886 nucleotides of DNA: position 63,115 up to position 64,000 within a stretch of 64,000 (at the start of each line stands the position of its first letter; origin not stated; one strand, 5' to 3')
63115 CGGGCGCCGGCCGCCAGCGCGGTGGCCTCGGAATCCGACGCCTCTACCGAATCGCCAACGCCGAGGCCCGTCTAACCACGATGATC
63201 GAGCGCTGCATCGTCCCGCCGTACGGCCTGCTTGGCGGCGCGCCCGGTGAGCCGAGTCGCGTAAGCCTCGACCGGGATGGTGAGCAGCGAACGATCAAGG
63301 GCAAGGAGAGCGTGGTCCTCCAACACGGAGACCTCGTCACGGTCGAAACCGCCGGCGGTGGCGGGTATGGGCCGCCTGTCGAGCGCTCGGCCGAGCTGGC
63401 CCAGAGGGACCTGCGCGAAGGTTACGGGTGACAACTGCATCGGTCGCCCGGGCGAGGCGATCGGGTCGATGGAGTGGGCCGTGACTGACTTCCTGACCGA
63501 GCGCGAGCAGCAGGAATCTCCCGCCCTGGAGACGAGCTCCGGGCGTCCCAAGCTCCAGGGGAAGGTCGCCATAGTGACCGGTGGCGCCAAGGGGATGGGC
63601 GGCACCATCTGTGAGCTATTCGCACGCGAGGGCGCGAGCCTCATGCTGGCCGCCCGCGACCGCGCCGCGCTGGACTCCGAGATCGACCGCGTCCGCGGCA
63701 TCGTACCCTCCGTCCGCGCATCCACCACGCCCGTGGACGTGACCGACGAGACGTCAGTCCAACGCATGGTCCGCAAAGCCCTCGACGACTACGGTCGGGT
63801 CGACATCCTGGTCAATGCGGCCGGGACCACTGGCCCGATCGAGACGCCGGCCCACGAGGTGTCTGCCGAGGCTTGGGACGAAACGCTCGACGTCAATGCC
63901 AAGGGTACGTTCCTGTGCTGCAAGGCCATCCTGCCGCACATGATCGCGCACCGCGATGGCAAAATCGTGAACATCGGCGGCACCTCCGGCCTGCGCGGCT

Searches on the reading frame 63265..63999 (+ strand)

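Call 46: search_protein_families(library=pfam, max_evalue=0.0001, proteins=[window:63265-63999:+])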
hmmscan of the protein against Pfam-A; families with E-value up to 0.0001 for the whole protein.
window:63265-63999:+ (245 aa): 3 families
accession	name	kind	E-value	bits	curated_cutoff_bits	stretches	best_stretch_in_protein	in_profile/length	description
PF00106.31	adh_short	-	8.6e-36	123.7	26.6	1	100-243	1-140/195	short chain dehydrogenase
PF13561.12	adh_short_C2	-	2e-28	100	27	1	108-242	3-133/236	Enoyl-(Acyl carrier protein) reductase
PF08659.16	KR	-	1e-08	35.8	22.6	1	102-216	3-117/180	KR domain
